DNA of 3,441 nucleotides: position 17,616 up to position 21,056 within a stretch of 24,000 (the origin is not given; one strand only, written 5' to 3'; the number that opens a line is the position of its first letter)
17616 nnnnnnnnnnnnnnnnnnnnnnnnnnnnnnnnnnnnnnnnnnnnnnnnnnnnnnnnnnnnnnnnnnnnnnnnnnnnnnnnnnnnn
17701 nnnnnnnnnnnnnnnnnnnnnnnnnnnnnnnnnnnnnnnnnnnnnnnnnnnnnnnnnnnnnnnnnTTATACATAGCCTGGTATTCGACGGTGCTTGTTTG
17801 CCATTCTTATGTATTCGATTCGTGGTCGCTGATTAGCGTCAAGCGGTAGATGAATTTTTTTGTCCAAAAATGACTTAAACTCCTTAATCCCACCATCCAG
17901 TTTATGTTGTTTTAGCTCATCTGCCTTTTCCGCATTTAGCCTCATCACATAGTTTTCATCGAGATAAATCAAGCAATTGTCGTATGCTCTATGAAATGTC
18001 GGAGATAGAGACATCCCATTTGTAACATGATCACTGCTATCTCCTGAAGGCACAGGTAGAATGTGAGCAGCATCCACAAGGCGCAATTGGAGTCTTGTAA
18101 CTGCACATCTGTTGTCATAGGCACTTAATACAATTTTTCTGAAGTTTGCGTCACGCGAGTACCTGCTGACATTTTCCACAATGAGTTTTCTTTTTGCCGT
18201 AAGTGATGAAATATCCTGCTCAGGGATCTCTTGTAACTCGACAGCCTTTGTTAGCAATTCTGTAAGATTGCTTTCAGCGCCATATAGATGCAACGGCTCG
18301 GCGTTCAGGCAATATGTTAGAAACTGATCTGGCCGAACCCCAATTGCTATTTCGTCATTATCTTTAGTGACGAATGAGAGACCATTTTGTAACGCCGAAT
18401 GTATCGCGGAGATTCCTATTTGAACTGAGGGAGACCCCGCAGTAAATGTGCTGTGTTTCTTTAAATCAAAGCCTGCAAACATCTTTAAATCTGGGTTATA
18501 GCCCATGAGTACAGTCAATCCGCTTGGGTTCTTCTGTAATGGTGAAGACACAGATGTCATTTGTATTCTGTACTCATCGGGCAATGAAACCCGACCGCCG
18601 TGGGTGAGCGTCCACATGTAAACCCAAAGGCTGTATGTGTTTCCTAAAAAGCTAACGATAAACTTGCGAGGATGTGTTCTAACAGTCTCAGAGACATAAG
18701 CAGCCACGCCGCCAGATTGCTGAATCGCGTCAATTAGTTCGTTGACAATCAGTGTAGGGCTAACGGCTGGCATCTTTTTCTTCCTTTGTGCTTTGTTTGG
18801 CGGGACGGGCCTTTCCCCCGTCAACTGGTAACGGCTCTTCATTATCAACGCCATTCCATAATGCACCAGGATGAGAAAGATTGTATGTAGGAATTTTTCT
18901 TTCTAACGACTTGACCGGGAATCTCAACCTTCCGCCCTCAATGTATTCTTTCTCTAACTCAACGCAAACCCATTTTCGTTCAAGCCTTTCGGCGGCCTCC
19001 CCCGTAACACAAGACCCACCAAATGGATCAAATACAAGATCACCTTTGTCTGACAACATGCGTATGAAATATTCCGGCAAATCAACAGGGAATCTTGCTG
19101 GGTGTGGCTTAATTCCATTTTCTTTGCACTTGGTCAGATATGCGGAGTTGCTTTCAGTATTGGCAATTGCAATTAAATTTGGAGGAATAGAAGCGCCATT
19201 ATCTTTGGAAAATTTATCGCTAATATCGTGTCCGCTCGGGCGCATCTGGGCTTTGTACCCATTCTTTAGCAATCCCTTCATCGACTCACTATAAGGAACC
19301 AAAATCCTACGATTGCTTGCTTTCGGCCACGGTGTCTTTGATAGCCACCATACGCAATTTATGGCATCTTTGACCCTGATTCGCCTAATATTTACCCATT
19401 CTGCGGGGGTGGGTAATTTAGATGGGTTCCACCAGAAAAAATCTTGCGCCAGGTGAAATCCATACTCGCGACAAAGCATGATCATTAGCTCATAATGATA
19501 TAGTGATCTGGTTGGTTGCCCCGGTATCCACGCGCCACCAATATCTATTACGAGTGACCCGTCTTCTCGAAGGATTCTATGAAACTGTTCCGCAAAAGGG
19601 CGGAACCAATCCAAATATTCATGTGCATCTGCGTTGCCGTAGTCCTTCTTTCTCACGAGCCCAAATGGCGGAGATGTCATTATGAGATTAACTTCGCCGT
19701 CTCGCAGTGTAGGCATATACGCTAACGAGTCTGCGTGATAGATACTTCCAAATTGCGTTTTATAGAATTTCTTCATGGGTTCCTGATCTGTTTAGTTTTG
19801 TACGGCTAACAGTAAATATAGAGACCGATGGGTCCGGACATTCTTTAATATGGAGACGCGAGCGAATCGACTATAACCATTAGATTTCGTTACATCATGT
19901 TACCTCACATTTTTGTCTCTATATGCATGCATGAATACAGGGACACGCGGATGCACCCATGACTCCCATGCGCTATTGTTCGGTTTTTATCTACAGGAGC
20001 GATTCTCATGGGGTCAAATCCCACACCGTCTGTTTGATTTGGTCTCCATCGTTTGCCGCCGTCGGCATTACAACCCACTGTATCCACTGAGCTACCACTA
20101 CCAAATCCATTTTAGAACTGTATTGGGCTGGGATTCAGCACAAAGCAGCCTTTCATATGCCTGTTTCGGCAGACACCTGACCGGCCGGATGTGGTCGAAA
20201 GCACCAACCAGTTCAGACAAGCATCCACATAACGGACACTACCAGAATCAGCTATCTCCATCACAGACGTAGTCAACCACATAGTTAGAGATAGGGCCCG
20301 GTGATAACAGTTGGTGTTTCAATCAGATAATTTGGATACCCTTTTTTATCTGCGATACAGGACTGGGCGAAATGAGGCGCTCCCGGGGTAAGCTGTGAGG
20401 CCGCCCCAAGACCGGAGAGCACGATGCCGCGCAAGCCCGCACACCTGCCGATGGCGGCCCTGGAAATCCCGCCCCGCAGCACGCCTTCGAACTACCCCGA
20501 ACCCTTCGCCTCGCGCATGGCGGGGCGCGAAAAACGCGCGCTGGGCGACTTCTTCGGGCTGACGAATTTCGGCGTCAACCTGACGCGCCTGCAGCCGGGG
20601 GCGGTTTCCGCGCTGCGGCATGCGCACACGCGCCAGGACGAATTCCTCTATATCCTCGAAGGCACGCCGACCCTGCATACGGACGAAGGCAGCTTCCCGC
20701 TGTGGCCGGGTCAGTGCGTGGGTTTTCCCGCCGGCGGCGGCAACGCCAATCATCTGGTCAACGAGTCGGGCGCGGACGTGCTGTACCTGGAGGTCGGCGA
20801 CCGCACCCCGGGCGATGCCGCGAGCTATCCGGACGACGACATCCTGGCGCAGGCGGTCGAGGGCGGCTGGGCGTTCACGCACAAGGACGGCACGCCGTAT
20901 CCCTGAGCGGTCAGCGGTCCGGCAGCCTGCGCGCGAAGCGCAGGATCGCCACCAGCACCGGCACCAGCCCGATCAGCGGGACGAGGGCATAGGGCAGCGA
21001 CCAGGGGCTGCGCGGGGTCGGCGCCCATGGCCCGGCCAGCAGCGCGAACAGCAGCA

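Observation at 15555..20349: Transposase-less IS-like cassette delivering a restriction-modification system into a terminator U-tract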

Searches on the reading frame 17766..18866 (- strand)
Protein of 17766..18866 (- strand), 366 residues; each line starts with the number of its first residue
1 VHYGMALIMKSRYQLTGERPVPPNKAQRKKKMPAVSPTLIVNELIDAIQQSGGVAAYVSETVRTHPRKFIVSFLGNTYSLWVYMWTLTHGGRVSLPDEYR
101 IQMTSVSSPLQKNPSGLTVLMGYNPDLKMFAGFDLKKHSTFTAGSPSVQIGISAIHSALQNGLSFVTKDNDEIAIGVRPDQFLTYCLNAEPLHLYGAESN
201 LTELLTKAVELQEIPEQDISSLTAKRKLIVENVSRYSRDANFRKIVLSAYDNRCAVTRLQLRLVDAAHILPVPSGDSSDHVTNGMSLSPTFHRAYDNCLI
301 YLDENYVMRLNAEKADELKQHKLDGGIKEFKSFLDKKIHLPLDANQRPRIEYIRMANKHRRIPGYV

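Call 7: search_protein_families(library=pfam, proteins=[window:17766-18866:-], max_evalue=0.01)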
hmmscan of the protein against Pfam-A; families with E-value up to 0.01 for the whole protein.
window:17766-18866:- (366 aa): 2 families
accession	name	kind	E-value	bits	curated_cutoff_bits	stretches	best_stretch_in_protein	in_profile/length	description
PF20296.3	MTaX1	-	6e-24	85.2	25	1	79-185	2-110/111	Methylase-associated X1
PF13391.12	HNH_2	-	6.5e-09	36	21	1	254-303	1-66/66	HNH endonuclease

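Call 80: search_protein_families(library=ncbifam, proteins=[window:17766-18866:-], max_evalue=0.00001)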
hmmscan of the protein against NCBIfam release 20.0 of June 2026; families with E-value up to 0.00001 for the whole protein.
window:17766-18866:- (366 aa): 1 family
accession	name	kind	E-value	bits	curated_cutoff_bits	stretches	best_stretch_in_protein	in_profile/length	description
NF045808.1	PT-DNA_restrict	exception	8.4e-13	48.1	180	1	198-354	122-276/284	phosphorothioated DNA-binding restriction endonuclease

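Call 89: search_solved_structures(query=window:17766-18866:-, max_evalue=0.01)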
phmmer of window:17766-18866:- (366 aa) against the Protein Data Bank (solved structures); distinct sequences matched with E-value up to 0.01: 0.

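Call 90: search_protein_families(library=padloc, proteins=[window:17766-18866:-], max_evalue=0.00001)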
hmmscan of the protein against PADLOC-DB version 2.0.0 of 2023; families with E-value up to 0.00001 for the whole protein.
window:17766-18866:- (366 aa): 2 families
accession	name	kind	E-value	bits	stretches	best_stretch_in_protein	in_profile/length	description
PDLC04132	HNH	-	4.1e-16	56.9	1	203-355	122-266/286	-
PDLC03546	HNH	-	1.8e-08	31.8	1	237-359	157-275/282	Type II restriction enzyme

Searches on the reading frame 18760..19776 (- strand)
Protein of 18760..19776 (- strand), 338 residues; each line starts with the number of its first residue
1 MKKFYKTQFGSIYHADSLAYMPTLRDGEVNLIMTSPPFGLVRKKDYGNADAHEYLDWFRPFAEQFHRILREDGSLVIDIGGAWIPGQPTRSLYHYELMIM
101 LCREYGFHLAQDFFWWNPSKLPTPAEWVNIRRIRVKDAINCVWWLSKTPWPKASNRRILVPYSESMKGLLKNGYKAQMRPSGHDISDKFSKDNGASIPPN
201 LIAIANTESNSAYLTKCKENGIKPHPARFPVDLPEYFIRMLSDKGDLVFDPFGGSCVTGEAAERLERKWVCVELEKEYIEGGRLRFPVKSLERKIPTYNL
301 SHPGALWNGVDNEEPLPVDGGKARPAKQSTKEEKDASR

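Call 7: search_protein_families(library=pfam, proteins=[window:18760-19776:-], max_evalue=0.01)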
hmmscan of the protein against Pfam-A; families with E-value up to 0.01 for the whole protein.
window:18760-19776:- (338 aa): 1 family
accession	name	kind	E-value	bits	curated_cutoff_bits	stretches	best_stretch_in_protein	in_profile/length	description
PF01555.25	N6_N4_Mtase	-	3.7e-41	141.9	26.7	1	29-280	1-217/221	DNA methylase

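Call 12: find_encoding_contigs(protein=window:18760-19776:-, flank=10000, max_places=10)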
Protein window:18760-19776:- (338 aa): 1 contig read that carries it; 1 place shown.
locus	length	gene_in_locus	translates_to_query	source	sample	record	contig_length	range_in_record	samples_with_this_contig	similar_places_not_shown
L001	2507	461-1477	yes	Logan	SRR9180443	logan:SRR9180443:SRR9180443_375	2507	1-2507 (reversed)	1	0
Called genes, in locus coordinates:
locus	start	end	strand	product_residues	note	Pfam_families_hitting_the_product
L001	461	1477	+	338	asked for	PF01555:N6_N4_Mtase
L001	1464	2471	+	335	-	PF20296:MTaX1, PF13391:HNH_2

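Call 68: find_homologous_proteins(query=window:18760-19776:-, max_evalue=1e-30)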
Query window:18760-19776:- (338 aa): 8000 proteins with E <= 1e-30 among 8000 candidates; the best 120 are listed.
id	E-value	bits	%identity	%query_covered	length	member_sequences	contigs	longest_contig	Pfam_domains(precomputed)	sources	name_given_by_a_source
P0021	4.8e-226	768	95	100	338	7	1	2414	PF01555.25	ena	-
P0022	2.9e-223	758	95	99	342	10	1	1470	PF01555.25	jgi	-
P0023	1.2e-217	740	91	100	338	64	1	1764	PF01555.25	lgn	-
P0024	4.3e-212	722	87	100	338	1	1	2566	PF01555.25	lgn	-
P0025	1.7e-211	720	88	99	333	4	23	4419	PF01555.25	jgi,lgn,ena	jgi:site-specific DNA-methyltransferase (cytosine-N4-specific)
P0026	2.3e-211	719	87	100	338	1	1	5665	PF01555.25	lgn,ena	-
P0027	2.9e-211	719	87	100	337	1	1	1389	PF01555.25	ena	-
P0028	3.4e-210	715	88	100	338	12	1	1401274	PF01555.25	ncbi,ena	-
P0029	2.1e-207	706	86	99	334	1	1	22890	PF01555.25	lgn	-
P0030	2.5e-207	706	86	100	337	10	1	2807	PF01555.25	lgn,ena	-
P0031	2.7e-206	703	88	96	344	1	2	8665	PF01555.25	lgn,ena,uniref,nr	uniref:Methyltransferase n=1 Tax=Candidatus Kentrum sp. LFY TaxID=2126342 RepID=A0A450WZH4_9GAMM|nr:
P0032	9.9e-206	701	85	100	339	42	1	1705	PF01555.25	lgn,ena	-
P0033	1.6e-205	700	86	97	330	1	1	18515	PF01555.25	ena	-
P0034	1.7e-205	700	85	99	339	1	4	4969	PF01555.25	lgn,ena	-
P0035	3.4e-205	699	86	99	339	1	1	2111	PF01555.25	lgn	-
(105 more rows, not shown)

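Call 69: find_encoding_contigs(protein=P0028, flank=6000, max_places=3)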
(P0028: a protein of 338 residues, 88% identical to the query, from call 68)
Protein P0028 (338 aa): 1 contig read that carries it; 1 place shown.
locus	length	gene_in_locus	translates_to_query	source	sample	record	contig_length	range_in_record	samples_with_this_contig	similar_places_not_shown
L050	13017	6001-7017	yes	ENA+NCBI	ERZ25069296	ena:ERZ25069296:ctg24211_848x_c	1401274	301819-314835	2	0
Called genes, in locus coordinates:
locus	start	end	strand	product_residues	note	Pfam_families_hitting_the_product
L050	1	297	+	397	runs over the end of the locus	PF13191:AAA_16, PF01637:ATPase_2 (weak), PF13401:AAA_22, PF13173:AAA_14 (faint)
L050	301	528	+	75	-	-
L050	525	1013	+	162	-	PF02661:Fic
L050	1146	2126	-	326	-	PF13495:Phage_int_SAM_4, PF00589:Phage_integrase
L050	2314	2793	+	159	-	PF11399:DUF3192 (weak)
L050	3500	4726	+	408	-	PF13651:EcoRI_methylase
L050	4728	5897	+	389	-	PF03235:GmrSD_N, PF01844:HNH (weak)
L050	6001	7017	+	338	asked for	PF01555:N6_N4_Mtase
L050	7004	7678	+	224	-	PF20296:MTaX1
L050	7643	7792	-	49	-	-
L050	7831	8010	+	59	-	-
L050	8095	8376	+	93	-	PF14237:GYF_2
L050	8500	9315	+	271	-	PF06271:RDD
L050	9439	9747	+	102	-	PF02694:UPF0060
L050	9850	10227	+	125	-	-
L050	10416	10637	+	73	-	-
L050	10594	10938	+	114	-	-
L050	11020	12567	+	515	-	PF09360:zf-CDGSH, PF01645:Glu_synthase, PF01070:FMN_dh (faint)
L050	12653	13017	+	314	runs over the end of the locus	PF08240:ADH_N, PF00107:ADH_zinc_N, PF13602:ADH_zinc_N_2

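Call 70: find_encoding_contigs(protein=P0025, flank=4000, max_places=8)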
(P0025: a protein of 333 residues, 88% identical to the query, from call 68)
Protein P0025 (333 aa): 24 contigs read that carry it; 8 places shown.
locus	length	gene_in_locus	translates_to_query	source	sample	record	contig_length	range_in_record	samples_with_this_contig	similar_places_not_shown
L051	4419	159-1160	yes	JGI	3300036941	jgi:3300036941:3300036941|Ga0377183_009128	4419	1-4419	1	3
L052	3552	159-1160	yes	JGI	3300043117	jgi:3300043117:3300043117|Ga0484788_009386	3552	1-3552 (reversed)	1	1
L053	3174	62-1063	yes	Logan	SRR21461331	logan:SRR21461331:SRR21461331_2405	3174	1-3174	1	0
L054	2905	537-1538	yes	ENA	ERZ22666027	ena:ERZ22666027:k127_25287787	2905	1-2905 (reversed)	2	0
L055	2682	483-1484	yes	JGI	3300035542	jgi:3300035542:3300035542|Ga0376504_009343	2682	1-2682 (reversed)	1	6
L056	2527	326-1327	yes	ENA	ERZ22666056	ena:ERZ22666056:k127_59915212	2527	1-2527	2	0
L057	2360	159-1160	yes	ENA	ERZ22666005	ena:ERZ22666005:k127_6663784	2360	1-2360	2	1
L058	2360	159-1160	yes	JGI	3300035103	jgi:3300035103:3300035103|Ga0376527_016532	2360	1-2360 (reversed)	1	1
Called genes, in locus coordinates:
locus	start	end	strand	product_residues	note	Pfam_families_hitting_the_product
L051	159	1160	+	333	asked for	PF01555:N6_N4_Mtase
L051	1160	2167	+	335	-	PF20296:MTaX1, PF13391:HNH_2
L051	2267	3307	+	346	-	-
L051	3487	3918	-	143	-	-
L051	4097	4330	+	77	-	-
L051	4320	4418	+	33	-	?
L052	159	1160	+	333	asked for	PF01555:N6_N4_Mtase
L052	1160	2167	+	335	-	PF20296:MTaX1, PF13391:HNH_2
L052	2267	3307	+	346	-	-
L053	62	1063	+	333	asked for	PF01555:N6_N4_Mtase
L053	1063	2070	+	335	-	PF20296:MTaX1, PF13391:HNH_2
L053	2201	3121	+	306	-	-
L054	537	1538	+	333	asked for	PF01555:N6_N4_Mtase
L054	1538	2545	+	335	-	PF20296:MTaX1, PF13391:HNH_2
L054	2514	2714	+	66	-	-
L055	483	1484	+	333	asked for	PF01555:N6_N4_Mtase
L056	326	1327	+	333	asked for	PF01555:N6_N4_Mtase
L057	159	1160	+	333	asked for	PF01555:N6_N4_Mtase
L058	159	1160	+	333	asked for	PF01555:N6_N4_Mtase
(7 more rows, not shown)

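Call 80: search_protein_families(library=ncbifam, proteins=[L050:1146-2126:-, window:18760-19776:-], max_evalue=0.00001)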
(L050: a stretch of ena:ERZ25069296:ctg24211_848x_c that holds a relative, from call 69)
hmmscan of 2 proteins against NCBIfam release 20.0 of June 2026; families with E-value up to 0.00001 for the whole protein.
L050:1146-2126:- (326 aa): 13 families
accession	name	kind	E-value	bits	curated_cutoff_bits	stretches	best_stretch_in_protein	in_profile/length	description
TIGR02249.1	integrase_gron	subfamily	1.5e-128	428.6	265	1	10-326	1-315/315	integron integrase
NF011946.0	PRK15417.1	equivalog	4.2e-88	295.7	435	1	10-326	16-330/337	integron integrase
NF040815.2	recomb_XerA_Arch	equivalog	2.2e-49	168.4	220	2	15-191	4-175/263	site-specific tyrosine recombinase/integron integrase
TIGR02225.1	recomb_XerD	equivalog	2.4e-46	158.4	329.6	2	244-314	207-277/290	site-specific tyrosine recombinase XerD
NF001399.0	PRK00283.1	subfamily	1.8e-45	155.5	279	1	15-314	14-286/300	tyrosine recombinase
TIGR02224.1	recomb_XerC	equivalog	8.4e-44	150.1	335.15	2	246-313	212-279/295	tyrosine recombinase XerC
NF002331.0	PRK01287.1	subfamily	1.2e-36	126.5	371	2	11-200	30-237/365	site-specific tyrosine recombinase XerC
NF003462.0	PRK05084.1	equivalog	1.4e-17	63.5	267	1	246-317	281-350/360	tyrosine recombinase XerS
NF007370.0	PRK09870.1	subfamily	1.6e-11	44.2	221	0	224-310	91-178/200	tyrosine-type DNA invertase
NF007371.0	PRK09871.1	subfamily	3.7e-09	36.4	222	0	247-310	110-173/198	tyrosine-type DNA invertase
NF002685.0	PRK02436.1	equivalog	3.4e-08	33.6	178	1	69-197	57-180/245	site-specific tyrosine recombinase XerD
NF041502.1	integrase_1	equivalog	9.9e-07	27.8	350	1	229-312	271-361/484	site-specific integrase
NF040693.1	recomb_GmtY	equivalog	2.2e-06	27.2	340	0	254-310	375-431/441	gamma-mobile-trio recombinase GmtY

window:18760-19776:- (338 aa): 3 families
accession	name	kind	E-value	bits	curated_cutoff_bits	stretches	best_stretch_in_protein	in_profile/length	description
NF008572.0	PRK11524.1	equivalog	4e-18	65.6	292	2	223-288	193-258/294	adenine-specific DNA-methyltransferase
NF050803.1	DnaMtaseCcrMCaul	equivalog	7.2e-13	48.2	830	1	218-286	179-247/350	adenine-specific DNA-methyltransferase CcrM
NF010253.0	PRK13699.1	subfamily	7.1e-12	45.5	244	1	218-286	137-205/226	DNA methyltransferase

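Call 81: find_encoding_contigs(protein=P0021, flank=5000, max_places=5)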
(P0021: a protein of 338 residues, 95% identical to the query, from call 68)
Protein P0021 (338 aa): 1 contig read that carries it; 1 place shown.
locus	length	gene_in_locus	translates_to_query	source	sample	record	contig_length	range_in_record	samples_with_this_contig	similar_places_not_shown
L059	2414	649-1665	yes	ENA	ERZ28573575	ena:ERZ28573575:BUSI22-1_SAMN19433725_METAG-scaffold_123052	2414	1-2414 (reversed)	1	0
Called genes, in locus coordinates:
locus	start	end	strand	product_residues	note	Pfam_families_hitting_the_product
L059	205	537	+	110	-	-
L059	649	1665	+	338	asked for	PF01555:N6_N4_Mtase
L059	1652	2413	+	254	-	?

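Call 82: find_encoding_contigs(protein=P0023, flank=5000, max_places=8)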
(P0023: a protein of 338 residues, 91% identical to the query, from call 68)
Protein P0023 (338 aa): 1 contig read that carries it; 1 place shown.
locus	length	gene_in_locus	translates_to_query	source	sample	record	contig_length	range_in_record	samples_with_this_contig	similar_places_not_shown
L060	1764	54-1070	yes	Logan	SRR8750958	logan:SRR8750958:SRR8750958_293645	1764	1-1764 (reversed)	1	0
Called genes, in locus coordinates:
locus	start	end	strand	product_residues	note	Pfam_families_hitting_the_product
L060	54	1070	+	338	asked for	PF01555:N6_N4_Mtase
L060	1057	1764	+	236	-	?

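Call 88: search_solved_structures(query=window:18760-19776:-, max_evalue=0.001)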
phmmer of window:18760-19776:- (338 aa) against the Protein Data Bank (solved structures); distinct sequences matched with E-value up to 0.001: 12.
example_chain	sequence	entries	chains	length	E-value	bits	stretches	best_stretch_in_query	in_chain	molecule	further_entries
1boo_A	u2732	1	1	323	4e-108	364.8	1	2-295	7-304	PROTEIN (N-4 CYTOSINE-SPECIFIC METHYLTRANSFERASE PVU II)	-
6pbd_A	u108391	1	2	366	2.2e-13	53.2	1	220-286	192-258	Modification methylase CcrMI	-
2zie_A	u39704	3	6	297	3e-13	52.7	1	221-287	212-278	Putative modification methylase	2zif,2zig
5hek_A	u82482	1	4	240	2.6e-09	39.8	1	224-286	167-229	Adenine specific DNA methyltransferase (DpnA)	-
5hfj_A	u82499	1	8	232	2.7e-09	39.7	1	224-285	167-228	Adenine specific DNA methyltransferase (DpnA)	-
8s9n_A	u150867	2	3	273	3.2e-08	36.2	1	223-280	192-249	DNA cytosine-N4 methyltransferase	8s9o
8s9m_A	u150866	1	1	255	5.3e-08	35.5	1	223-280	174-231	DNA cytosine-N4 methyltransferase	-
1nw8_A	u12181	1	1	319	1.2e-07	34.3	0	207-275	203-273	MODIFICATION METHYLASE RSRI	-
1eg2_A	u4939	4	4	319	1.4e-07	34.1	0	207-275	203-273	MODIFICATION METHYLASE RSRI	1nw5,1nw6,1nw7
9c3u_A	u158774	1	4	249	8.6e-07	31.5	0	13-78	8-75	Methyltransferase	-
8urk_A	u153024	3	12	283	1.1e-06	31.1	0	13-78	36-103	Methyltransferase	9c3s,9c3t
1g60_A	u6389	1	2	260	4.4e-06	29.1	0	224-281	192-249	Adenine-specific Methyltransferase MboIIA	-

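Call 90: search_protein_families(library=padloc, proteins=[window:18760-19776:-], max_evalue=0.00001)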
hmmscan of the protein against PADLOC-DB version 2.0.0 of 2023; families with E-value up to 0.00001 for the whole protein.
window:18760-19776:- (338 aa): 39 families (the best 25 are shown)
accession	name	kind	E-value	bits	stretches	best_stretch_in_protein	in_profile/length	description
PDLC03323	MTase_II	-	4.6e-122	405.3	1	2-290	7-298/330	Type II methyltransferase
PDLC03387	MTase_II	-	3.1e-29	100.1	2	99-287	133-276/289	Type II methyltransferase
PDLC03371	MTase_II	-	2.3e-28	97.4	1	5-286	6-252/260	Type II methyltransferase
PDLC03353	MTase_II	-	2.9e-27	93.9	1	1-285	1-249/260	Type II methyltransferase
PDLC03299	MTase_II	-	8.9e-24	82.5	2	219-288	190-259/296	Type II methyltransferase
PDLC03238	MTase_II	-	1.4e-20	71.7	2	4-77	118-194/428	Type II methyltransferase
PDLC03265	MTase_II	-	1.9e-18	65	2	12-77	27-96/333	Type II methyltransferase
PDLC03350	MTase_II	-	4.4e-18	63.7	1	224-283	233-292/312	Type II methyltransferase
PDLC03230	MTase_II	-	5.5e-17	60.1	1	4-280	30-276/360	Type II methyltransferase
PDLC03251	MTase_II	-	8.4e-17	59.3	1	223-284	203-264/282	Type II methyltransferase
PDLC03295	MTase_II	-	3.7e-16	57.4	2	11-80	5-76/292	Type II methyltransferase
PDLC03246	MTase_II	-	9.5e-16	55.9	1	214-280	294-360/376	Type II methyltransferase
PDLC03216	MTase_II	-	1.7e-14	51.6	1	219-286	188-255/364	Type II methyltransferase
PDLC03300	MTase_II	-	2.8e-14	50.9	1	225-287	215-277/302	Type II methyltransferase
PDLC03228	MTase_II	-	7.7e-14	50.1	1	218-286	137-205/227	Type II methyltransferase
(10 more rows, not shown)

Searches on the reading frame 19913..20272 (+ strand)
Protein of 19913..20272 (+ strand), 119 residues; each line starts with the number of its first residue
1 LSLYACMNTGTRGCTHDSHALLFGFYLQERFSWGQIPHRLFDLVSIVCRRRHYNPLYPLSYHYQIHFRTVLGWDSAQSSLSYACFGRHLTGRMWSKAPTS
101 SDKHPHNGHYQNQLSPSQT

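Call 7: search_protein_families(library=pfam, proteins=[window:19913-20272:+], max_evalue=0.01)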
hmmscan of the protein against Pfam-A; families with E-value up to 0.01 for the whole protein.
window:19913-20272:+ (119 aa): 0 families

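Call 35: search_protein_families(library=pfam, proteins=[window:19913-20272:+], max_evalue=10)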
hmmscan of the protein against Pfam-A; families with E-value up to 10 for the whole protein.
window:19913-20272:+ (119 aa): 0 families

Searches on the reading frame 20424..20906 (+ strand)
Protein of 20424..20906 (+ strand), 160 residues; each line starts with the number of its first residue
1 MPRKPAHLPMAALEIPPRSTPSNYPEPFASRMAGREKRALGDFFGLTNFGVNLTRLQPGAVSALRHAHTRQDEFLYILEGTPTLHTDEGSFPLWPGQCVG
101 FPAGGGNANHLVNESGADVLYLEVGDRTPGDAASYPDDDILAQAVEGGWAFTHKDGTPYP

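Call 7: search_protein_families(library=pfam, proteins=[window:20424-20906:+], max_evalue=0.01)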
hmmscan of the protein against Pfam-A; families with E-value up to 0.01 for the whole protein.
window:20424-20906:+ (160 aa): 1 family
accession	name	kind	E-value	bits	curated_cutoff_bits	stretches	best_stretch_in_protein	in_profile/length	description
PF07883.17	Cupin_2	-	3.9e-12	46.1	27.2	1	53-124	2-69/70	Cupin domain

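Call 21: find_encoding_contigs(protein=window:20424-20906:+, flank=10000, max_places=10)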
Protein window:20424-20906:+ (160 aa): 1 contig read that carries it; 1 place shown.
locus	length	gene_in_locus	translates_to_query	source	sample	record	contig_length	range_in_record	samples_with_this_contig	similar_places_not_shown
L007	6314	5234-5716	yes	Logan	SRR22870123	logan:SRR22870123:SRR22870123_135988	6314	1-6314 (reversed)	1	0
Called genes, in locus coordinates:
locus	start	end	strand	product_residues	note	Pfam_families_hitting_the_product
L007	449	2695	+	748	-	PF00593:TonB_dep_Rec_b-barrel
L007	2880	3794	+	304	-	PF13476:AAA_23 (faint), PF13555:AAA_29 (faint), PF00005:ABC_tran, PF02463:SMC_N (faint), PF13304:AAA_21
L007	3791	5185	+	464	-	-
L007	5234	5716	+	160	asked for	PF07883:Cupin_2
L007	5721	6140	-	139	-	PF13630:SdpI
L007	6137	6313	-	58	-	?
